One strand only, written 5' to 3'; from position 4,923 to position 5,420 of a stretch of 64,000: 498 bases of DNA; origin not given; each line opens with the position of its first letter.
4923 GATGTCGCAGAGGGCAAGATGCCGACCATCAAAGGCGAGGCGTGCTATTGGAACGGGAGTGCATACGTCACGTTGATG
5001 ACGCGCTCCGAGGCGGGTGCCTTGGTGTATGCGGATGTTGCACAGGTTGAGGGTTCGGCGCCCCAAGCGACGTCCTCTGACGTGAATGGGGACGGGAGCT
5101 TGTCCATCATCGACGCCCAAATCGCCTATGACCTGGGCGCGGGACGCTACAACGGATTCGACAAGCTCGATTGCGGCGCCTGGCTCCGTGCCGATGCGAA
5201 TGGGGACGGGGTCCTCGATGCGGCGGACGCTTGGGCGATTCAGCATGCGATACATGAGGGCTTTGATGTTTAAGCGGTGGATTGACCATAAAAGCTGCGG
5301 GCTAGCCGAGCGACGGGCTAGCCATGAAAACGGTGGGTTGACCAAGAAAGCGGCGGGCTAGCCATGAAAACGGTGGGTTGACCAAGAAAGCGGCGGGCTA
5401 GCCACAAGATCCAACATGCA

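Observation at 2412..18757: Three tandem giant secreted proteins with dockerin-like C-termini in an actinobacterial-type genome, with no visible docking partner or conventional wall anchor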

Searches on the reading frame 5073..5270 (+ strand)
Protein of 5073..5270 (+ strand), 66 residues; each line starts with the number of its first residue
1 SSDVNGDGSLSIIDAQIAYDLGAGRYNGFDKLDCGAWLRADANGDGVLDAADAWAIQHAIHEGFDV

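Call 21: search_solved_structures(query=A1, max_evalue=1, show_alignments=3)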
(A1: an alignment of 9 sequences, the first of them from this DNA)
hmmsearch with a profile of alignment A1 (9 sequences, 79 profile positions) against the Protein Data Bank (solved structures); distinct sequences matched with E-value up to 1: 18.
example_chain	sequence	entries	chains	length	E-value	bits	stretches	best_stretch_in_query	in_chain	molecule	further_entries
8ajy_B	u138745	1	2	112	1.6e-05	28.6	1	44-71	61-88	Dockerin from ScaH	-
5m2s_B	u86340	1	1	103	0.00038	24.2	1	43-75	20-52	Doc8: Type I dockerin repeat domain from family 9 glycoside hydrolase WP_009982745[Ruminoc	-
1daq_A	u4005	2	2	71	0.0031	21.3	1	50-72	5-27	ENDOGLUCANASE SS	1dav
2mte_A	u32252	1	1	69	0.0032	21.2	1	50-72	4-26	Cellulose 1,4-beta-cellobiosidase (reducing end) CelS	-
4fl4_A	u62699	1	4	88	0.017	18.9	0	40-65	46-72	Glycoside hydrolase family 9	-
4uyp_B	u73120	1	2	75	0.028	18.2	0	3-26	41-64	Cellulosomal scaffoldin adaptor protein B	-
4uyq_B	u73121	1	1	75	0.047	17.5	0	3-70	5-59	Cellulosomal scaffoldin adaptor protein B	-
2y3n_B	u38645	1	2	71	0.092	16.6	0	48-67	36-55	CELLULOSOMAL FAMILY-48 PROCESSIVE GLYCOSIDE HYDROLASE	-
5m2o_B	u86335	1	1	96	0.16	15.8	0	42-75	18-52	Group I Dockerin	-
2ccl_B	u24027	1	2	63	0.17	15.7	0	41-65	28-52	ENDO-1,4-BETA-XYLANASE Y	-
5nrm_B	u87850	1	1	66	0.25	15.2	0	3-15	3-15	DocCel5: Type I dockerin repeat domain from A. cellulolyticus family 5 endoglucanase WP_01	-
1ohz_B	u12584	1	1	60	0.27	15.1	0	42-65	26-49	ENDO-1,4-BETA-XYLANASE Y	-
2vn5_B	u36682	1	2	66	0.41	14.5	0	51-72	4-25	ENDOGLUCANASE A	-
5nrk_B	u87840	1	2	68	0.46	14.3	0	50-71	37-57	DocCel5: Type I dockerin repeat domain from A. cellulolyticus family 5 endoglucanase WP_01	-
8a1a_A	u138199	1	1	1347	0.49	14.2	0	2-35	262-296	L1F11v1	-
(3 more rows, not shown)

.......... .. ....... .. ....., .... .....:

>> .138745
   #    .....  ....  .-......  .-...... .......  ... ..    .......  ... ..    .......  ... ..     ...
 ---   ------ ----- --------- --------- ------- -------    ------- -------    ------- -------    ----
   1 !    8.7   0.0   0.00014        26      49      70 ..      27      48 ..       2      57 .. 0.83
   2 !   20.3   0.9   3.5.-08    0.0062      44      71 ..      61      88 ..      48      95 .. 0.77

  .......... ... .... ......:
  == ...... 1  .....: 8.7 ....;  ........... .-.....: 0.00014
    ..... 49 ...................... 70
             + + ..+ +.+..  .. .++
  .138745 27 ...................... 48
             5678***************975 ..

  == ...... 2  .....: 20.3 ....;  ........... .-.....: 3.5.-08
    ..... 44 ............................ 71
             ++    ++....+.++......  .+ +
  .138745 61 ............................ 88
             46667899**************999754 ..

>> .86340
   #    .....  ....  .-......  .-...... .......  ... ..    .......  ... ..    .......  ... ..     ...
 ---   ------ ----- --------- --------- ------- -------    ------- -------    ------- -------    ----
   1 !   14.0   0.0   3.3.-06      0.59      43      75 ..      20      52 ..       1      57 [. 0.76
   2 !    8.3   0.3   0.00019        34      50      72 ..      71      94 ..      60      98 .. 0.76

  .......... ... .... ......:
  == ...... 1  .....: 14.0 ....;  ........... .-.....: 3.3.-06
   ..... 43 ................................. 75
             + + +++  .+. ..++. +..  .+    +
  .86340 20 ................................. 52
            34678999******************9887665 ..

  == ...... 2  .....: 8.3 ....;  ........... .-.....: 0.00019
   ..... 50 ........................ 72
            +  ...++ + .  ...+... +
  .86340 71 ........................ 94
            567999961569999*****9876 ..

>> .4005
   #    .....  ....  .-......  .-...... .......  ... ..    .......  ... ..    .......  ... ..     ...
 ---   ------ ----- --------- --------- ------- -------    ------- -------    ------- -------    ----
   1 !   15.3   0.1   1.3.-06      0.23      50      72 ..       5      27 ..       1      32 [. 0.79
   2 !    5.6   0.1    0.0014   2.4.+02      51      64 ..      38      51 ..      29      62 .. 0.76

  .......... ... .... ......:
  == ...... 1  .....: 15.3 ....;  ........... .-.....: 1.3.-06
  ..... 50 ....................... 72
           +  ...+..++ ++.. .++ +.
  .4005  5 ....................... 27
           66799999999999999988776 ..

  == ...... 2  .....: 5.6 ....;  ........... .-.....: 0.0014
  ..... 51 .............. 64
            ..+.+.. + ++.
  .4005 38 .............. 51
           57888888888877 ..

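Call 23: find_related_loci(query=A1, collection=genome_contigs, flank=10000)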
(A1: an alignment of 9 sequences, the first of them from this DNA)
Query A1 (66 aa) in genome_contigs; peptide patterns used: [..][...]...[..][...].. (x = any residue, [..] = any of these).
145 stretches matched a pattern; 102 encode a relative of the query (tblastn E <= 1e-3); the best 80 are kept; 78 distinct loci.
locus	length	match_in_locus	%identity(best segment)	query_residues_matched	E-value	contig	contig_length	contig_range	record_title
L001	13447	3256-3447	81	1-64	3e-30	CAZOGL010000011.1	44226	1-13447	MAG TPA_asm: uncultured Eggerthellaceae bacterium isolate binchicken_co354_344 genome assembly, contig: NODE_625_length_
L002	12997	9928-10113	53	3-64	3e-18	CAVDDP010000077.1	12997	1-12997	Hallerella sp. isolate SRR8978232_cleanbin_000005 genome assembly, contig: Spades_SRR8978232_contig_238, whole genome sh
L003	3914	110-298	52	1-63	2e-17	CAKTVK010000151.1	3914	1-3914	MAG: uncultured Eggerthellaceae bacterium isolate REFINED_METABAT215_TOP10_CONTIGS_1500_ASSEMBLY_K77_MERGED__Hadza_MoBio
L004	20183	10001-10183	56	3-63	4e-17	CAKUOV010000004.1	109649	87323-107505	MAG: uncultured Eggerthellaceae bacterium isolate REFINED_METABAT215_TOP10_CONTIGS_1500_ASSEMBLY_K77_MERGED__Hadza_PheCh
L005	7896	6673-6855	56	3-63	3e-17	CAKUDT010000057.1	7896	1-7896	MAG: uncultured Eggerthellaceae bacterium isolate REFINED_METABAT215_TOP10_CONTIGS_1500_ASSEMBLY_K77_MERGED__Hadza_PheCh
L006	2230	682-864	56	3-63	3e-17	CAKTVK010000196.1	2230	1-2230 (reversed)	MAG: uncultured Eggerthellaceae bacterium isolate REFINED_METABAT215_TOP10_CONTIGS_1500_ASSEMBLY_K77_MERGED__Hadza_MoBio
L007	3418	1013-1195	56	3-63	4e-17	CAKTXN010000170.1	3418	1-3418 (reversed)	MAG: uncultured Eggerthellaceae bacterium isolate REFINED_METABAT215_TOP10_CONTIGS_1500_ASSEMBLY_K77_MERGED__Hadza_MoBio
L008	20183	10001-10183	52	3-63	5e-17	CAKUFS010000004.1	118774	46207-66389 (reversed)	MAG: uncultured Eggerthellaceae bacterium isolate REFINED_METABAT215_TOP10_CONTIGS_1500_ASSEMBLY_K77_MERGED__Hadza_MoBio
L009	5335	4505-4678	53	1-58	5e-17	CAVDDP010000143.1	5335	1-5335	Hallerella sp. isolate SRR8978232_cleanbin_000005 genome assembly, contig: Spades_SRR8978232_contig_1159, whole genome s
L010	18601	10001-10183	54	3-63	7e-17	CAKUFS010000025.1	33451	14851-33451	MAG: uncultured Eggerthellaceae bacterium isolate REFINED_METABAT215_TOP10_CONTIGS_1500_ASSEMBLY_K77_MERGED__Hadza_MoBio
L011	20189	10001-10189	51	1-63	1e-16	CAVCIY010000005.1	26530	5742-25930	Lachnospiraceae bacterium isolate SRR8978319_cleanbin_000004 genome assembly, contig: Spades_SRR8978319_contig_104, whol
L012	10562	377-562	52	3-64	2e-16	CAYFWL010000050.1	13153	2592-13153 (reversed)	MAG TPA_asm: uncultured Eggerthellaceae bacterium isolate ERP107106_co1_52 genome assembly, contig: NODE_4584_length_131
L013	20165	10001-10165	56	3-57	2e-15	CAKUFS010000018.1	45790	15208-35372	MAG: uncultured Eggerthellaceae bacterium isolate REFINED_METABAT215_TOP10_CONTIGS_1500_ASSEMBLY_K77_MERGED__Hadza_MoBio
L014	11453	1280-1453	55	3-60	1e-14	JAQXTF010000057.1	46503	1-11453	MAG: Eggerthellales bacterium isolate SUG1502 k141_529306, whole genome shotgun sequence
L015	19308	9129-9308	49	3-63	2e-14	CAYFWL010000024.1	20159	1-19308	MAG TPA_asm: uncultured Eggerthellaceae bacterium isolate ERP107106_co1_52 genome assembly, contig: NODE_2561_length_201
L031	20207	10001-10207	42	3-63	9e-12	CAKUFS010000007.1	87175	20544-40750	MAG: uncultured Eggerthellaceae bacterium isolate REFINED_METABAT215_TOP10_CONTIGS_1500_ASSEMBLY_K77_MERGED__Hadza_MoBio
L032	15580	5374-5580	45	3-63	1e-11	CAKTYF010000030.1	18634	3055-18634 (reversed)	MAG: uncultured Eggerthellaceae bacterium isolate REFINED_METABAT215_TOP10_CONTIGS_1500_ASSEMBLY_K77_MERGED__Hadza_PheCh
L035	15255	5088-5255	48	3-58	5e-12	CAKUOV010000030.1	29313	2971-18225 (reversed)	MAG: uncultured Eggerthellaceae bacterium isolate REFINED_METABAT215_TOP10_CONTIGS_1500_ASSEMBLY_K77_MERGED__Hadza_PheCh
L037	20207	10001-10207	43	3-63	4e-11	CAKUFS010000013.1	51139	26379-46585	MAG: uncultured Eggerthellaceae bacterium isolate REFINED_METABAT215_TOP10_CONTIGS_1500_ASSEMBLY_K77_MERGED__Hadza_MoBio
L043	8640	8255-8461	43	3-63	2e-10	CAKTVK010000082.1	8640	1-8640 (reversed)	MAG: uncultured Eggerthellaceae bacterium isolate REFINED_METABAT215_TOP10_CONTIGS_1500_ASSEMBLY_K77_MERGED__Hadza_MoBio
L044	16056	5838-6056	42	3-63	2e-10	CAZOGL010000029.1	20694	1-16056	MAG TPA_asm: uncultured Eggerthellaceae bacterium isolate binchicken_co354_344 genome assembly, contig: NODE_2615_length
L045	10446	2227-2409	44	3-63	2e-10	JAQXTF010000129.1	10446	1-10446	MAG: Eggerthellales bacterium isolate SUG1502 k141_4047111, whole genome shotgun sequence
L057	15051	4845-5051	41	3-63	9e-10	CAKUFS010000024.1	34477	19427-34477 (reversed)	MAG: uncultured Eggerthellaceae bacterium isolate REFINED_METABAT215_TOP10_CONTIGS_1500_ASSEMBLY_K77_MERGED__Hadza_MoBio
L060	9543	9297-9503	42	3-63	1e-9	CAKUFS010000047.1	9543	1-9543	MAG: uncultured Eggerthellaceae bacterium isolate REFINED_METABAT215_TOP10_CONTIGS_1500_ASSEMBLY_K77_MERGED__Hadza_MoBio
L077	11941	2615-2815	41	3-64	6e-8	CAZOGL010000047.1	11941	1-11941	MAG TPA_asm: uncultured Eggerthellaceae bacterium isolate binchicken_co354_344 genome assembly, contig: NODE_6186_length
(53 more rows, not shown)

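Call 42: predict_structure(alignment_id=A1)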
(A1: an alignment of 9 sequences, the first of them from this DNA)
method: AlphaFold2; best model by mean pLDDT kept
length: 66 residues; sequences in the alignment: 9
mean_pLDDT: 61.5   pTM: 0.36
mean pLDDT of the five models: 61.5, 58.4, 57.6, 53.7, 53.2
residues with pLDDT >= 90: 0; 70-90: 7; 50-70: 53; < 50: 6
segments of 3 or more residues with pLDDT < 50: 32-34
pLDDT, mean of each block of 10 residues (from residue 1): 56 63 61 53 69 66 60
secondary structure, 60 per line:
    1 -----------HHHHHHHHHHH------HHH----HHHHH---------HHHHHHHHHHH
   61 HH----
elements in order: H12-22 H36-40 H50-62

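Call 44: search_protein_families(library=pfam, alignment_id=A3, max_evalue=0.001)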
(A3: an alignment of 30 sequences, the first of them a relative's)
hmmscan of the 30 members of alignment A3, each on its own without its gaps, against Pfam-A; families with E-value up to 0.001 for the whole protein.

A. member 1, L074:233-928:+ (232 aa): 0 families

B. families by the number of members that match (of 30 scanned): 26 families (the first 25 are shown)
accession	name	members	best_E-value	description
PF00404.24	Dockerin_1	12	2.9e-06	Dockerin type I domain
PF13306.12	LRR_5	10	2.4e-73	BspA type Leucine rich repeat region (6 copies)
PF00963.24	Cohesin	6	5.3e-10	Cohesin domain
PF14478.12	DUF4430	5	5.1e-08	Domain of unknown function (DUF4430)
PF13855.12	LRR_8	5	1.5e-06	Leucine rich repeat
PF12733.13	Cadherin-like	5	1.5e-06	Cadherin-like beta sandwich domain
PF03382.20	DUF285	4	3.9e-116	Mycoplasma protein of unknown function, DUF285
PF13620.12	CarboxypepD_reg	4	1.8e-19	Carboxypeptidase regulatory-like domain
PF00082.27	Peptidase_S8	2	8.6e-51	Subtilase family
PF07581.17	Glug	2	9.1e-12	The GLUG motif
PF08308.17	PEGA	2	5.9e-09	PEGA domain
PF13715.12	CarbopepD_reg_2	2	6e-09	CarboxypepD_reg-like domain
PF07523.18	Big_3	2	8.9e-07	Bacterial Ig-like domain (group 3)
PF01183.26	Glyco_hydro_25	1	2.1e-23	Glycosyl hydrolases family 25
PF00188.32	CAP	1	5.5e-18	Cysteine-rich secretory protein family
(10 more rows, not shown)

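Call 45: search_protein_families(library=pfam, proteins=[L057:1080-5060:+, L060:4944-9512:+, L035:441-5282:+, L037:5369-10216:+, L031:10322-15421:+, L032:154-5589:+], max_evalue=0.01)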
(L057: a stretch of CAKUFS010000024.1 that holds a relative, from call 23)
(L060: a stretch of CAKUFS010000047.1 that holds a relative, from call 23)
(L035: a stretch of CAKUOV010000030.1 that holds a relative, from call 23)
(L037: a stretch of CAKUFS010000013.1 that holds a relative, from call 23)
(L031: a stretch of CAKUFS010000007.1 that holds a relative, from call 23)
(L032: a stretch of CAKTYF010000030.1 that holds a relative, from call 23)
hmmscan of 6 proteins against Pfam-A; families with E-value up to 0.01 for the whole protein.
L057:1080-5060:+ (1327 aa): 3 families
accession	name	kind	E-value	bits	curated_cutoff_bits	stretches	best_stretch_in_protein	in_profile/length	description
PF00963.24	Cohesin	-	8.4e-08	33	24.1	1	1127-1232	10-123/139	Cohesin domain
PF07523.18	Big_3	-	8.9e-07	29.5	21.2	1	611-666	3-63/68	Bacterial Ig-like domain (group 3)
PF00404.24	Dockerin_1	-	0.0061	17.2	22.9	0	1254-1320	1-55/57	Dockerin type I domain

L060:4944-9512:+ (1523 aa): 3 families
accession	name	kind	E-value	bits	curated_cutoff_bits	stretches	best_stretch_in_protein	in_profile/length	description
PF14478.12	DUF4430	-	3.3e-07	31.1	23.8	1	122-179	5-64/72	Domain of unknown function (DUF4430)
PF00963.24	Cohesin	-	3.1e-06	27.9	24.1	1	1314-1428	7-123/139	Cohesin domain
PF12733.13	Cadherin-like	-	1.8e-05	25.5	24.2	1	212-296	4-86/89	Cadherin-like beta sandwich domain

L035:441-5282:+ (1614 aa): 2 families
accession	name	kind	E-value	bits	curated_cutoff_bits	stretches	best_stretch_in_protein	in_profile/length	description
PF00404.24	Dockerin_1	-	8.2e-05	23.2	22.9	1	1549-1602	2-51/57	Dockerin type I domain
PF07703.20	A2M_BRD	-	0.0086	16.8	22.7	0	825-888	36-92/140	Alpha-2-macroglobulin bait region domain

L037:5369-10216:+ (1616 aa): 5 families
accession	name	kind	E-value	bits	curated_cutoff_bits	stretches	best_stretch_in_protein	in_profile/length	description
PF13306.12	LRR_5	-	1.3e-56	190.3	27.7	4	594-692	13-109/127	BspA type Leucine rich repeat region (6 copies)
PF12733.13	Cadherin-like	-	1.5e-06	28.9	24.2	1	282-342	8-71/89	Cadherin-like beta sandwich domain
PF00963.24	Cohesin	-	2.8e-06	28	24.1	1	1417-1520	11-122/139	Cohesin domain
PF14478.12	DUF4430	-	0.00013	22.8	23.8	1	171-241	2-63/72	Domain of unknown function (DUF4430)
PF00404.24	Dockerin_1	-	0.0014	19.2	22.9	0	1544-1560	2-18/57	Dockerin type I domain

L031:10322-15421:+ (1700 aa): 6 families
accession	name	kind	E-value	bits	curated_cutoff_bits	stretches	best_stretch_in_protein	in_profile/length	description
PF13306.12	LRR_5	-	1.6e-71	238.6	27.7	5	674-796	3-123/127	BspA type Leucine rich repeat region (6 copies)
PF14478.12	DUF4430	-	5.1e-08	33.7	23.8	1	99-153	15-63/72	Domain of unknown function (DUF4430)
PF13855.12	LRR_8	-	1.6e-06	28.2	27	0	743-764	16-36/61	Leucine rich repeat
PF12733.13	Cadherin-like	-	1.8e-06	28.7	24.2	1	186-254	5-71/89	Cadherin-like beta sandwich domain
PF00404.24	Dockerin_1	-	1.9e-05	25.2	22.9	1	1627-1689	1-51/57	Dockerin type I domain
PF22352.2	K319L-like_PKD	-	0.0071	16.8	27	0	302-360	15-75/84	K319L-like, PKD domain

L032:154-5589:+ (1812 aa): 7 families
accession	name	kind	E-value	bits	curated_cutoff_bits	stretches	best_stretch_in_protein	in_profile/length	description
PF13306.12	LRR_5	-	2.4e-73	244.5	27.7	6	660-774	2-116/127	BspA type Leucine rich repeat region (6 copies)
PF00963.24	Cohesin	-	1.7e-07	32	24.1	1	1610-1717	9-123/139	Cohesin domain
PF12733.13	Cadherin-like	-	7.8e-06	26.7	24.2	1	271-331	10-74/89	Cadherin-like beta sandwich domain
PF14478.12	DUF4430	-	2.5e-05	25.1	23.8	1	159-229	2-63/72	Domain of unknown function (DUF4430)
PF00404.24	Dockerin_1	-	0.00035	21.1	22.9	1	1739-1805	1-55/57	Dockerin type I domain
PF13855.12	LRR_8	-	0.0024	18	27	0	528-567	13-54/61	Leucine rich repeat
PF23952.1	LRR_EndoS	-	0.0033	18.1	27.9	0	938-1014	39-113/116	Endo-beta-N-acetylglucosaminidase EndoS LRR domain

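Call 46: fold_search(model_id=the predicted structure, library=pdb)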
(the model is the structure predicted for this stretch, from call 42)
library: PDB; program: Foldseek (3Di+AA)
matches with E <= 10: 46; with E <= 0.001: 0
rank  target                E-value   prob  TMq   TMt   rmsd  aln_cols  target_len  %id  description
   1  4uyp_B                3.2e-01  0.75  0.46  0.43  10.8        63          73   30  High resolution structure of the third cohesin ScaC in complex with the ScaB dockerin with a mutation in the N-termina (released 2015-04-15)
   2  4uyq_B                4.0e-01  0.57  0.42  0.39  10.9        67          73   27  High resolution structure of the third cohesin ScaC in complex with the ScaB dockerin with a mutation in the C-termina (released 2015-04-15)
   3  2ccl_B                7.7e-01  0.41  0.42  0.45  10.9        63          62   25  THE S45A, T46A MUTANT OF THE TYPE I COHESIN-DOCKERIN COMPLEX FROM THE CELLULOSOME OF CLOSTRIDIUM THERMOCELLUM (released 2007-02-13)
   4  2nxq_B                1.2e+00  0.15  0.31  0.32  13.6        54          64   26  Crystal structure of calcium binding protein 1 from Entamoeba histolytica: a novel arrangement of EF hand motifs (released 2007-08-21)
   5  4fl4_D                1.4e+00  0.25  0.43  0.43  10.9        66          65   20  Scaffoldin conformation and dynamics revealed by a ternary complex from the Clostridium thermocellum cellulosome (released 2012-06-27)
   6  4dh2_B                1.6e+00  0.28  0.43  0.40  10.6        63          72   25  Crystal structure of Coh-OlpC(Cthe_0452)-Doc435(Cthe_0435) complex: A novel type I Cohesin-Dockerin complex from Clost (released 2012-11-28)
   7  4fl4_A                1.7e+00  0.30  0.48  0.46  10.4        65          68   20  Scaffoldin conformation and dynamics revealed by a ternary complex from the Clostridium thermocellum cellulosome (released 2012-06-27)
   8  2nxq_A                1.7e+00  0.13  0.31  0.31  13.1        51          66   27  Crystal structure of calcium binding protein 1 from Entamoeba histolytica: a novel arrangement of EF hand motifs (released 2007-08-21)
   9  5xop_A                1.8e+00  0.10  0.31  0.31  13.2        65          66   25  Crystal Structure of N-terminal domain EhCaBP1 EF-2 mutant (released 2017-12-06)
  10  4fl4_J                2.1e+00  0.28  0.47  0.47  10.5        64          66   20  Scaffoldin conformation and dynamics revealed by a ternary complex from the Clostridium thermocellum cellulosome (released 2012-06-27)
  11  6u39_K                2.4e+00  0.12  0.38  0.21  13.5        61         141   18  2.4 Angstrom crystal structure of the D129G Ca-CaM:CaV1.2 IQ domain complex (released 2020-02-19)
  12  1k9u_A                2.7e+00  0.09  0.33  0.30  12.2        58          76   26  Crystal Structure of the Calcium-Binding Pollen Allergen Phl p 7 (Polcalcin) at 1.75 Angstroem (released 2003-04-30)
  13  2mte_MODEL_1_A        3.1e+00  0.14  0.39  0.38  11.0        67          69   24  Solution structure of Doc48S (released 2014-10-15)
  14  2gv5_B                3.6e+00  0.08  0.34  0.18  15.8        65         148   15  crystal structure of Sfi1p/Cdc31p complex (released 2006-06-27)
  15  1exr                  4.7e+00  0.06  0.34  0.18  14.3        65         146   17  THE 1.0 ANGSTROM CRYSTAL STRUCTURE OF CA+2 BOUND CALMODULIN (released 2000-09-20)
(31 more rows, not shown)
